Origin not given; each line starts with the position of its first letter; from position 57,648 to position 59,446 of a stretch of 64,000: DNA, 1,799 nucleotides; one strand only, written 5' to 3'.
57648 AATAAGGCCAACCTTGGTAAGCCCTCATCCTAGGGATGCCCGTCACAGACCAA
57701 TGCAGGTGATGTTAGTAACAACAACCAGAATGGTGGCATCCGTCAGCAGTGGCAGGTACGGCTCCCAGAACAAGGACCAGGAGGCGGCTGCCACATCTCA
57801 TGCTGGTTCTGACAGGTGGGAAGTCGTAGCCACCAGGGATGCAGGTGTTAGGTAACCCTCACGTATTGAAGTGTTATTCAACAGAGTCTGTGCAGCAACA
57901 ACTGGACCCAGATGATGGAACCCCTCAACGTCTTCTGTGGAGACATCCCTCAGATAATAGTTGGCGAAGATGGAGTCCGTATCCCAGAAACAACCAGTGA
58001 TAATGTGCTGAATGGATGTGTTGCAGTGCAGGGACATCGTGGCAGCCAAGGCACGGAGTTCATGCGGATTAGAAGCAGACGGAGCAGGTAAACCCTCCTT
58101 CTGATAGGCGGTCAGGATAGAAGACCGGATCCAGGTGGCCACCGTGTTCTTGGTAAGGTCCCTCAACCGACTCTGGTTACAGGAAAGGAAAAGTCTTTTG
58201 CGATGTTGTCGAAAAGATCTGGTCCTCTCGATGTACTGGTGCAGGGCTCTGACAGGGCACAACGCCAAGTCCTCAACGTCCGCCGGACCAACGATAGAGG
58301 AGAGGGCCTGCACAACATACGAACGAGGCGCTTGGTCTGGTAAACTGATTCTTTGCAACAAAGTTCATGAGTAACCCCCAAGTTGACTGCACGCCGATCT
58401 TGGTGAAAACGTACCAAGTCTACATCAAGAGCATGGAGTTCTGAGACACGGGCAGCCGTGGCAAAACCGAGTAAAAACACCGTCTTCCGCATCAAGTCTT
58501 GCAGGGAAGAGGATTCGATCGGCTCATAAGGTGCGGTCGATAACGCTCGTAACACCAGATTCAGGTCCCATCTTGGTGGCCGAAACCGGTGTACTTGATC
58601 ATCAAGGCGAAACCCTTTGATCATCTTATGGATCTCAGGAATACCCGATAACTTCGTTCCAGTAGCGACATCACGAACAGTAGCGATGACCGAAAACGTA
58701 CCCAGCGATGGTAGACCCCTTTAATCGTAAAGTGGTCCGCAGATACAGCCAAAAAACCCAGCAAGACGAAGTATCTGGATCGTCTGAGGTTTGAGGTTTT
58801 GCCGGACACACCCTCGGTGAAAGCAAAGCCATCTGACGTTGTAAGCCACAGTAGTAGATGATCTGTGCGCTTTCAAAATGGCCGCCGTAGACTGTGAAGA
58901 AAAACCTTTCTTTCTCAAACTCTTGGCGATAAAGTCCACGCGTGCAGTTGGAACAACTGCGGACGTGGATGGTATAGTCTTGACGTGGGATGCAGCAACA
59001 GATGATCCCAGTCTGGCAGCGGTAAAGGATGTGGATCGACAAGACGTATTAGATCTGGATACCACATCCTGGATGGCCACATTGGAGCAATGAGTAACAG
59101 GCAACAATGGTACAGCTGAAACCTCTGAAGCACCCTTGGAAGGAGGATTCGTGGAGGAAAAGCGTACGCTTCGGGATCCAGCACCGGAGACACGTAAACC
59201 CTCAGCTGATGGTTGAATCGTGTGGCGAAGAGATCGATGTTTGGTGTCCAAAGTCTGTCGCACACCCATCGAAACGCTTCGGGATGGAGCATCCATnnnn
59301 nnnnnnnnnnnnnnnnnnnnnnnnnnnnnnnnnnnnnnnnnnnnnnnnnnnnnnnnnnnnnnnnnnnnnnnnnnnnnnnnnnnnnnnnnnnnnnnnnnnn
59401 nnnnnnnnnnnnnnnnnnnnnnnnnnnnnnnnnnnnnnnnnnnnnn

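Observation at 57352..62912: DIRS-like retroelement encoding a tyrosine recombinase with terminal direct repeats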

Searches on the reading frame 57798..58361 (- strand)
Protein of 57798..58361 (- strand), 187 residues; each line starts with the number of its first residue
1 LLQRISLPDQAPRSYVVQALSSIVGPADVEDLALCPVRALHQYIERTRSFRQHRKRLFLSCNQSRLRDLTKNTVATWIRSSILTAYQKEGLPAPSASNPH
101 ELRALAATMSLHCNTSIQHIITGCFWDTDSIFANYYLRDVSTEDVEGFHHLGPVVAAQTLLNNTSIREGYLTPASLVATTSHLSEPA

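Call 5: search_protein_families(library=pfam, proteins=[window:57798-58361:-], max_evalue=1)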
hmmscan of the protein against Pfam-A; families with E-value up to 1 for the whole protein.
window:57798-58361:- (187 aa): 0 families

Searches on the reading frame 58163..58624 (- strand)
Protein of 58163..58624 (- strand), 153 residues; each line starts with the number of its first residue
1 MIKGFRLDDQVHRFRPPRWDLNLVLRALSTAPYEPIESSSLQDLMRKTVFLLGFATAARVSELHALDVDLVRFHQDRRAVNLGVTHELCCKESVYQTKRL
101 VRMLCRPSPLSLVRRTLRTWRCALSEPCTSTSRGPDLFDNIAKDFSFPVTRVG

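Call 5: search_protein_families(library=pfam, proteins=[window:58163-58624:-], max_evalue=1)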
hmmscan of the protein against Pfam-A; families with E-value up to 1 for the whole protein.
window:58163-58624:- (153 aa): 2 families
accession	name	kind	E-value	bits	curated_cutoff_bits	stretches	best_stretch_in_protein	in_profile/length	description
PF00589.27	Phage_integrase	-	0.089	13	27.1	1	41-80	19-58/172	Phage integrase family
PF08379.15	Bact_transglu_N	-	0.19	12.9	27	1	101-148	18-65/80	Bacterial transglutaminase-like N-terminal region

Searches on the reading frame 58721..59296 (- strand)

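Call 5: search_protein_families(library=pfam, proteins=[window:58721-59296:-], max_evalue=1)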
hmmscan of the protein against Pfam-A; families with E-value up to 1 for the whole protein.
window:58721-59296:- (191 aa): 1 family
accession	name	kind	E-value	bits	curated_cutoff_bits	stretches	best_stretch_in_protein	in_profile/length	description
PF22448.1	RepB_primase_C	-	0.096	13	26.1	1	120-147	6-34/54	RepB DNA-primase C-terminal helical domain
